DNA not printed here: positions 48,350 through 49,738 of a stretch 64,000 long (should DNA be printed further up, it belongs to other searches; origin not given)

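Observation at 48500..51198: Candidate undescribed defence module: DUF1016_N-SNase fusion nuclease, a COG1373 ATPase and a 58-aa ORF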

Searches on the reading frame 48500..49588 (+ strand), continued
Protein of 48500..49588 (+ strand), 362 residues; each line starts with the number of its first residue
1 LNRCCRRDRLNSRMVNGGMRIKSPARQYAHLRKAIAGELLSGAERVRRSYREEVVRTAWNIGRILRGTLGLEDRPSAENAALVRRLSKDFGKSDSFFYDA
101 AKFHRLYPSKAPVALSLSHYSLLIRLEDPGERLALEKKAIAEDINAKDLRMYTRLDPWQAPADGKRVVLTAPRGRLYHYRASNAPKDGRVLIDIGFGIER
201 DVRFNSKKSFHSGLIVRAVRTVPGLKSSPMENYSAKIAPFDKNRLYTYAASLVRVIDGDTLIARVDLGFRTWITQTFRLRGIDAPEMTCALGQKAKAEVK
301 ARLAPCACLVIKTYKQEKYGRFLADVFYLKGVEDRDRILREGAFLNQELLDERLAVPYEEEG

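Call 64: search_dna_similar(query=P0001, collection=phages, mode=protein, max_evalue=0.001, max_rows=15)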
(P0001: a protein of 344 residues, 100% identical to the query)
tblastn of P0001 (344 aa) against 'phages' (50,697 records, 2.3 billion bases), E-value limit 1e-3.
Records with a match: 236; places in all: 236; records where one place covers at least 80% of the query: 0.
Best place of each record, by identity: <60% 236.
By first word of the organism name: Staphylococcus 154; Flavobacterium 29; Arthrobacter 12; Rhizobium 10; Methylophilales 4; Prochlorococcus 4; Ralstonia 3; Cyanophage 3; Halobacterium 2; Bacillus 2; and 10 more.
By host as written in the record: Staphylococcus aureus 32; Staphylococcus sp. 30; - 14; Flavobacterium psychrophilum 950106-1/1 13; Staphylococcus epidermidis 10; Staphylococcus epidermidis F12 8; Flavobacterium psychrophilum FPS-F15 6; Arthrobacter globiformis B-2979 6; and 78 more.
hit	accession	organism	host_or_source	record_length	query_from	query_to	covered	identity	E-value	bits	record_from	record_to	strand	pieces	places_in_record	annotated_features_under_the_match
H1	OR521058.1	Arthrobacter phage Altadena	Arthrobacter globiformis NRRL B-2880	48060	197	340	42%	37.8%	1e-12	75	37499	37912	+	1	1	58: nuclease | 57: hypothetical protein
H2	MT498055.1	Arthrobacter phage Bumble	Arthrobacter globiformis B-2979 SEA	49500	227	340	33%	39.8%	2e-11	71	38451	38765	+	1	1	57: nuclease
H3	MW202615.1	Caudoviricetes sp.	Manatee Spring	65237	228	337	32%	40.0%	7e-11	69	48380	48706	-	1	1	thermonuclease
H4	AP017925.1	Ralstonia phage RP31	Ralstonia solanacearum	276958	228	343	34%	37.3%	8e-11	69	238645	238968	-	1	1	putative Nuclease (SNase domain-containing protein)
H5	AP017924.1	Ralstonia phage RP12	Ralstonia solanacearum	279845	228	343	34%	37.3%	8e-11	69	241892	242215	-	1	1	putative nuclease (SNase domain-containing protein)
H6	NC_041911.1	Ralstonia phage RP12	Ralstonia solanacearum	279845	228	343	34%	37.3%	8e-11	69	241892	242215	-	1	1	endonuclease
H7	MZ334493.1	Halorubrum phage HRTV-17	Halorubrum sp.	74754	227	341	33%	37.4%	8e-10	66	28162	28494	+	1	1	micrococcal nuclease | hypothetical protein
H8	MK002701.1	Halobacterium phage phiH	Halobacterium salinarum R1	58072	200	334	39%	30.8%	7e-6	54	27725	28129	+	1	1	YncB-like endonuclease | invertible segment involved in tail fiber protein switching; ...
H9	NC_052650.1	Halobacterium phage phiH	Halobacterium salinarum R1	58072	200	334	39%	30.8%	7e-6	54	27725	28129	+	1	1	endonuclease | invertible segment involved in tail fiber protein switching; ...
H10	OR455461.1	Staphylococcus phage AH12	Staphylococcus aureus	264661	224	339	34%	35.3%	3e-7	58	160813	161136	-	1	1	nucH: cold shock protein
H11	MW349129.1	Staphylococcus phage Madawaska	Staphylococcus aureus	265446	196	339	42%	28.5%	6e-7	57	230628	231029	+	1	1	nuclease | ribosome_binding_site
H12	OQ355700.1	Staphylococcus phage vB_SepS_BE21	Staphylococcus epidermidis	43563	213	329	34%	35.0%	1e-11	72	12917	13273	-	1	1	endonuclease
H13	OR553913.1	Arthrobacter phage Hirko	Arthrobacter globiformis NRRL B-2779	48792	228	340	33%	36.1%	1e-4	50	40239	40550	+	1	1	55: nuclease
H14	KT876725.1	Flavobacterium phage FpV9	Flavobacterium psychrophilum 950106-1/1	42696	224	339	34%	35.2%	4e-9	64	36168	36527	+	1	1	hypothetical protein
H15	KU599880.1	Flavobacterium phage Fpv5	Flavobacterium psychrophilum 950106-1/1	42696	224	339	34%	35.2%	4e-9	64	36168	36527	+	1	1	hypothetical protein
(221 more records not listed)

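Call 65: search_dna_similar(query=P0001, collection=plasmids, mode=protein, max_evalue=0.001, max_rows=15)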
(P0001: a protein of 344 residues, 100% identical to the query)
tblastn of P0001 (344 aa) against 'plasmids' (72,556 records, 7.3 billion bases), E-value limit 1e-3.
Records with a match: 979; places in all: 988; records where one place covers at least 80% of the query: 24.
Best place of each record, by identity: <60% 979.
By first word of the organism name: Klebsiella 879; Escherichia 41; Leptospira 24; Raoultella 18; Enterobacter 3; Staphylococcus 3; Citrobacter 3; Streptomyces 1; Thermobispora 1; Nostoc 1; and 5 more.
By predicted mobility (MOB-suite, as given by PLSDB): conjugative 525; non-mobilizable 446; mobilizable 8.
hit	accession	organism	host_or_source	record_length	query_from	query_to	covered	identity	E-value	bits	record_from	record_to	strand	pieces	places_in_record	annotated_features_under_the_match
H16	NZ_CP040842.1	Leptospira weilii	Canis lupus familiaris,urine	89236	43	331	84%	29.9%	1e-22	106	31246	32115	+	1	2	DUF1016 N-terminal domain-containing protein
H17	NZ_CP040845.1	Leptospira weilii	Canis lupus familiaris,urine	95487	43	331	84%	29.9%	1e-22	106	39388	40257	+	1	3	DUF1016 N-terminal domain-containing protein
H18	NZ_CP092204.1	Leptospira weilii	Homo sapiens,blood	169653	43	331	84%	29.0%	1e-20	100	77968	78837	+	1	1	DUF1016 N-terminal domain-containing protein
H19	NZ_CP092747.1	Leptospira interrogans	Homo sapiens,blood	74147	43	331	84%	28.7%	3e-20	99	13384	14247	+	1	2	DUF1016 N-terminal domain-containing protein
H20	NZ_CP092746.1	Leptospira interrogans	Homo sapiens,blood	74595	43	331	84%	28.7%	3e-20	99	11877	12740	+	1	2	DUF1016 N-terminal domain-containing protein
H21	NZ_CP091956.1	Leptospira noguchii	Bos taurus,Cell culture,urine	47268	43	331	84%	28.5%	1e-21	103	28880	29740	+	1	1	DUF1016 N-terminal domain-containing protein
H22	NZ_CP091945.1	Leptospira noguchii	Bos taurus,Cell culture,urine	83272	43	331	84%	28.5%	1e-21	103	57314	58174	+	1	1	DUF1016 N-terminal domain-containing protein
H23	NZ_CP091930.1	Leptospira noguchii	Bos taurus,Cell culture,urine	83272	43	331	84%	28.5%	1e-21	103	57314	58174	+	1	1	DUF1016 N-terminal domain-containing protein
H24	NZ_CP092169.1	Leptospira interrogans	Homo sapiens,blood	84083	43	331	84%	28.4%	7e-20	98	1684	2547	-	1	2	DUF1016 N-terminal domain-containing protein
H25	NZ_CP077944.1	Leptospira interrogans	Canis lupus familiaris,urine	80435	43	331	84%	28.2%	8e-19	95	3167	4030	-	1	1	DUF1016 N-terminal domain-containing protein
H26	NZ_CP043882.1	Leptospira interrogans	Homo sapiens,cell culture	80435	43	331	84%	28.2%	8e-19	95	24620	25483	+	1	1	DUF1016 N-terminal domain-containing protein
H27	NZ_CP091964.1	Leptospira noguchii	Homo sapiens,Cell culture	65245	43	331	84%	28.1%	8e-21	100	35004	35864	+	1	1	DUF1016 N-terminal domain-containing protein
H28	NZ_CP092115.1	Leptospira noguchii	Bos taurus,Cell culture,urine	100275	43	331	84%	28.1%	1e-20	100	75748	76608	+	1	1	DUF1016 N-terminal domain-containing protein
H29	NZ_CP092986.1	Leptospira interrogans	Homo sapiens,blood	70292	43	331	84%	27.7%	7e-19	95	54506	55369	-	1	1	DUF1016 N-terminal domain-containing protein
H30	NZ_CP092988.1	Leptospira interrogans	Homo sapiens,blood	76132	43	331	84%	27.7%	7e-19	95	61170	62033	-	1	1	DUF1016 N-terminal domain-containing protein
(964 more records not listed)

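Call 66: get_annotated_region(hit=H16, flank=6000)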
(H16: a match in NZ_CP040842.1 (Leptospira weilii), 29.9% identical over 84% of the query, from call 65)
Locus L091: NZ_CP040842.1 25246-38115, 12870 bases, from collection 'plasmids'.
description: Leptospira weilii strain CUDO6 plasmid pDO6, complete sequence
organism: Leptospira weilii (NCBI taxid 28184)
taxonomy: Bacteria; Spirochaetota; Spirochaetia; Leptospirales; Leptospiraceae; Leptospira; Leptospira weilii
host: -; source: Canis lupus familiaris,urine; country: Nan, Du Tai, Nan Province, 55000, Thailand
typing (MOB-suite, as given by PLSDB): non-mobilizable
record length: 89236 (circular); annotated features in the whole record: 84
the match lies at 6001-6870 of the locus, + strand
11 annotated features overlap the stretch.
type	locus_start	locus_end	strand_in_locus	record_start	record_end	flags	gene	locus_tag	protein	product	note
CDS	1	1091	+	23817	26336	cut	-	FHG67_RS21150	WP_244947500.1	RHS repeat-associated core domain-containing protein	-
CDS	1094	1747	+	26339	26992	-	-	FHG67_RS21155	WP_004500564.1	hypothetical protein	-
CDS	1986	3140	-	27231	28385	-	-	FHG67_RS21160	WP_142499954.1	AraC family transcriptional regulator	-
CDS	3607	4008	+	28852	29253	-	-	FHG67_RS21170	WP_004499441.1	helix-turn-helix transcriptional regulator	-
CDS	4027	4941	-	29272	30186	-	-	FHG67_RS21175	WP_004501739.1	histidine kinase N-terminal 7TM domain-containing protein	-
CDS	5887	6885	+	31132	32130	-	-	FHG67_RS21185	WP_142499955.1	DUF1016 N-terminal domain-containing protein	-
CDS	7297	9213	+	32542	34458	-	-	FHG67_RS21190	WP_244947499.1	RHS repeat-associated core domain-containing protein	-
CDS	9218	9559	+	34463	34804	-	-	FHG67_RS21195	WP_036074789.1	hypothetical protein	-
CDS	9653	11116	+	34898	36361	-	-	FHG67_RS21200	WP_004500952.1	RHS repeat-associated core domain-containing protein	-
CDS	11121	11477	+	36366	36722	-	-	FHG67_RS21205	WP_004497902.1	hypothetical protein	-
CDS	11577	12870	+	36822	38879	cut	-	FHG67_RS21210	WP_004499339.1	polymorphic toxin-type HINT domain-containing protein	-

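Call 67: get_annotated_region(hit=H19, flank=6000)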
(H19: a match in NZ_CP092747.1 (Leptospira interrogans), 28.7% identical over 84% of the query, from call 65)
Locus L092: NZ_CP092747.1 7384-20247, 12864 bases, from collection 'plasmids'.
description: Leptospira interrogans strain FMAS_PD1 plasmid pLiSL42, complete sequence
organism: Leptospira interrogans (NCBI taxid 173)
taxonomy: Bacteria; Spirochaetota; Spirochaetia; Leptospirales; Leptospiraceae; Leptospira; Leptospira interrogans
host: -; source: Homo sapiens,blood; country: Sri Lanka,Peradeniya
typing (MOB-suite, as given by PLSDB): non-mobilizable; replicon rep_cluster_216
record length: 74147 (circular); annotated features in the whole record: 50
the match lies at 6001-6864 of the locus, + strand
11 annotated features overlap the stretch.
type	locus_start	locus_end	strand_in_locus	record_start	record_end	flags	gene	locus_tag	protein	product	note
CDS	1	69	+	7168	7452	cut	-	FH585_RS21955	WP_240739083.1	hypothetical protein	-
CDS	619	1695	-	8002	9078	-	-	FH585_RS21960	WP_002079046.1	integrase core domain-containing protein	GO:0015074 - DNA integration [Evidence IEA]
CDS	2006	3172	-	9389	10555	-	-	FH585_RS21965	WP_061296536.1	helix-turn-helix domain-containing protein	-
CDS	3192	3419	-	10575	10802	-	-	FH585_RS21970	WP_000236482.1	hypothetical protein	-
CDS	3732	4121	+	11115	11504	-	-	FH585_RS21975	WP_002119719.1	helix-turn-helix transcriptional regulator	-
CDS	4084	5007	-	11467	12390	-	-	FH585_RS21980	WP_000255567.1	histidine kinase N-terminal 7TM domain-containing protein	-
CDS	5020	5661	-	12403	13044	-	-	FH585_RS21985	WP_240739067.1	hypothetical protein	-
CDS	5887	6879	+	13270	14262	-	-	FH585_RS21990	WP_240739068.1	DUF1016 N-terminal domain-containing protein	-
CDS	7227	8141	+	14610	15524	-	-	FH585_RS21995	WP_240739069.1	Rpn family recombination-promoting nuclease/putative transposase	-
CDS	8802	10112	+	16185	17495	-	-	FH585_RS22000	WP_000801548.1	IS5 family transposase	-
CDS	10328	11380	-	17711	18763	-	-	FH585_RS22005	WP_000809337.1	DUF1565 domain-containing protein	-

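Call 77: search_protein_families(library=pfam, proteins=[L015:10464-11774:+, L038:11205-12398:+, L012:601-1818:+, L080:6086-7282:+, L015:9239-10279:+, L038:9890-11065:+], max_evalue=0.001)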
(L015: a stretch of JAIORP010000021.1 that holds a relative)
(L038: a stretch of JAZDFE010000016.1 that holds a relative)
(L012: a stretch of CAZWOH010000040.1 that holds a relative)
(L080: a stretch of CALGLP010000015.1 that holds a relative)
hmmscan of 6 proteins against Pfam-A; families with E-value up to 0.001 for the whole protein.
L015:10464-11774:+ (437 aa): 2 families
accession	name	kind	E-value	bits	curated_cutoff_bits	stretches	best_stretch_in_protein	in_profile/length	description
PF13173.12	AAA_14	-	2.4e-27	95.9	27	1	17-151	1-129/129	AAA domain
PF13635.12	DUF4143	-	1.8e-26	93.2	28.1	1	222-388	2-160/160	Domain of unknown function (DUF4143)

L038:11205-12398:+ (398 aa): 2 families
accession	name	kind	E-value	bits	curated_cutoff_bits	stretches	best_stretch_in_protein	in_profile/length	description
PF13635.12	DUF4143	-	1e-50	172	28.1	1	174-333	1-160/160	Domain of unknown function (DUF4143)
PF13173.12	AAA_14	-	8.6e-28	97.4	27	1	18-133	3-128/129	AAA domain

L012:601-1818:+ (406 aa): 2 families
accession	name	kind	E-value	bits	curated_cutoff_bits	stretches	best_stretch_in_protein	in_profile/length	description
PF13635.12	DUF4143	-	1.1e-32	113.5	28.1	1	200-358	2-160/160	Domain of unknown function (DUF4143)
PF13173.12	AAA_14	-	6.2e-25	88.1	27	1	19-136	2-128/129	AAA domain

L080:6086-7282:+ (399 aa): 12 families
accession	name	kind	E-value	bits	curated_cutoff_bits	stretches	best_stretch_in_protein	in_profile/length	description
PF13635.12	DUF4143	-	1.2e-34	119.8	28.1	1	187-339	2-159/160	Domain of unknown function (DUF4143)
PF13173.12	AAA_14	-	6.5e-28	97.8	27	1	19-143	3-128/129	AAA domain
PF01637.24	ATPase_2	-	1.1e-06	29.1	33.2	1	16-106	18-112/225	ATPase domain predominantly from Archaea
PF13401.12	AAA_22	-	1.7e-06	28.8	27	0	18-89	5-96/130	AAA domain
PF25199.1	nSTAND_NTPase5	-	3.7e-06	27.3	34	1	2-108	19-128/145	Novel STAND NTPase 5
PF20720.3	nSTAND3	-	6.8e-06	26.3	27.2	1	6-71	5-69/155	Novel STAND NTPase 3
PF13412.12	HTH_24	-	3.7e-05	23.7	21.9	0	208-241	12-43/48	Winged helix-turn-helix DNA-binding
PF00004.35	AAA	-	7.1e-05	23.7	21.2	1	21-89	1-69/131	ATPase family associated with various cellular activities (AAA)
PF08279.18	HTH_11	-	7.2e-05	23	25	1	203-249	4-47/55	HTH domain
PF13191.12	AAA_16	-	0.00011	23.2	32.6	1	17-52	23-61/167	AAA ATPase domain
PF14516.12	AAA_35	-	0.00029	20.2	27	1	4-64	15-79/331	AAA-like domain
PF24389.1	ORC-CDC6-like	-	0.0003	20.1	27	1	14-44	28-58/571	ORC-CDC6-like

L015:9239-10279:+ (347 aa): 2 families
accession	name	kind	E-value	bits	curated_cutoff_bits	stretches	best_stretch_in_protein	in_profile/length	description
PF17761.7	DUF1016_N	-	1e-08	35.8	32.8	1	16-135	2-131/137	DUF1016 N-terminal domain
PF00565.23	SNase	-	3.2e-08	34.4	21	1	263-345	1-77/107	Staphylococcal nuclease homologue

L038:9890-11065:+ (392 aa): 2 families
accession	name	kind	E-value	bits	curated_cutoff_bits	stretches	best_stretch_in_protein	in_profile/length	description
PF17761.7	DUF1016_N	-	6.8e-20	72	32.8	1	47-168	2-132/137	DUF1016 N-terminal domain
PF00565.23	SNase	-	3.7e-05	24.6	21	1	291-387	1-74/107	Staphylococcal nuclease homologue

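Call 78: find_related_loci(query=A2, collection=viral_contigs, flank=6000)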
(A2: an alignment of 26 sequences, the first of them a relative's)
Query A2 (344 aa) in viral_contigs; peptide patterns used: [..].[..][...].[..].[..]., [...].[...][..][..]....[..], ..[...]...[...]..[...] (x = any residue, [..] = any of these).
600 stretches matched a pattern (row limit reached: there are more); 535 encode a relative of the query (tblastn E <= 1e-3); the best 80 are kept; 80 distinct loci.
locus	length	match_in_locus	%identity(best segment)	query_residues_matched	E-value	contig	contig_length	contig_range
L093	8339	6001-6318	41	229-344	1e-17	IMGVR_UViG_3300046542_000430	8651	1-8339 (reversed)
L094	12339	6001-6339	43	227-344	3e-17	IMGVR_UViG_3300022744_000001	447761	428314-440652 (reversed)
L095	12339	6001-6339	39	227-341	1e-16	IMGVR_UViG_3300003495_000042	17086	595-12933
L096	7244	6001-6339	39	227-341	1e-16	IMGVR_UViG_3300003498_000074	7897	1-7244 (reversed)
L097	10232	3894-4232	39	227-341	1e-16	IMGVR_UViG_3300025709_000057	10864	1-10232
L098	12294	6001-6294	42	214-309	3e-16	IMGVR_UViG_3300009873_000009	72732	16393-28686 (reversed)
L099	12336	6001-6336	35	228-344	2e-15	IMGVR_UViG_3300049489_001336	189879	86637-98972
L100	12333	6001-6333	38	225-340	3e-15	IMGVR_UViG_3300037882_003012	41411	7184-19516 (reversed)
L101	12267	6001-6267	43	224-313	3e-15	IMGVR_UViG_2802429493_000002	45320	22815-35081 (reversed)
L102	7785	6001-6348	36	227-341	5e-15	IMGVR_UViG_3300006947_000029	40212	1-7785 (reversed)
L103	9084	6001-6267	41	224-313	8e-15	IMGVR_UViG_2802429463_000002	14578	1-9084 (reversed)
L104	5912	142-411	44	227-309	7e-15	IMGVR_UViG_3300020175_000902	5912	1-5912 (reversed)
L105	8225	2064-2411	35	227-343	1e-14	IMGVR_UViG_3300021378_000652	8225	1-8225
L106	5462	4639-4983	41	227-341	1e-14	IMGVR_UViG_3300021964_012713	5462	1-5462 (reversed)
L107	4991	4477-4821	38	224-341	2e-14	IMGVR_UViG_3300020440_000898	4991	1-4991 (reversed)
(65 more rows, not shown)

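Call 81: find_related_loci(query=A7, collection=metagenome_contigs, flank=6000)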
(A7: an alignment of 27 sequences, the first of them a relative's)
Query A7 (356 aa) in metagenome_contigs; peptide patterns used: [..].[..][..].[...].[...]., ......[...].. (x = any residue, [..] = any of these).
600 stretches matched a pattern (row limit reached: there are more); 436 encode a relative of the query (tblastn E <= 1e-3); the best 80 are kept; 80 distinct loci.
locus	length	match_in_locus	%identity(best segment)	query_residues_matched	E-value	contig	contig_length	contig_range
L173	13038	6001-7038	59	1-356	7e-131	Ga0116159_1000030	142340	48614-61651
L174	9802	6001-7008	53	1-354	4e-113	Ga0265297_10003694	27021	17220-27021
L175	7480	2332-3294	52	1-356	3e-108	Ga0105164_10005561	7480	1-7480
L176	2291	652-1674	50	1-355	9e-111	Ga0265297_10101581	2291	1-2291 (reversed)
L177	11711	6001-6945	54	1-314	5e-105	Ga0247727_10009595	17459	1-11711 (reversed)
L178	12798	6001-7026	49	1-355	1e-98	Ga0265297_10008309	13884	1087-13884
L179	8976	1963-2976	47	1-354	3e-97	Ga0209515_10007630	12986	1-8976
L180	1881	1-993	49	33-356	3e-101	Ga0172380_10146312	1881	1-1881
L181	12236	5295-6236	48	2-356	9e-94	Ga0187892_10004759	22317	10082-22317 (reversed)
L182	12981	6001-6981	49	1-356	2e-93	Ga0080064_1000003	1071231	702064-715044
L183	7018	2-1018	46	6-354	1e-90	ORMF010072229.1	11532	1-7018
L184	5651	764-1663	49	2-311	4e-89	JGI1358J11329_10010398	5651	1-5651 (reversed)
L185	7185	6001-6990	45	1-354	2e-84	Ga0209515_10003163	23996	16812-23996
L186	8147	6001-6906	45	1-315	2e-84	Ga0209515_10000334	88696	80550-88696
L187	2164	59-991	44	1-356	1e-85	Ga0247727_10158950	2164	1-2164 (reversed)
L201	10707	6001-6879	40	9-310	3e-58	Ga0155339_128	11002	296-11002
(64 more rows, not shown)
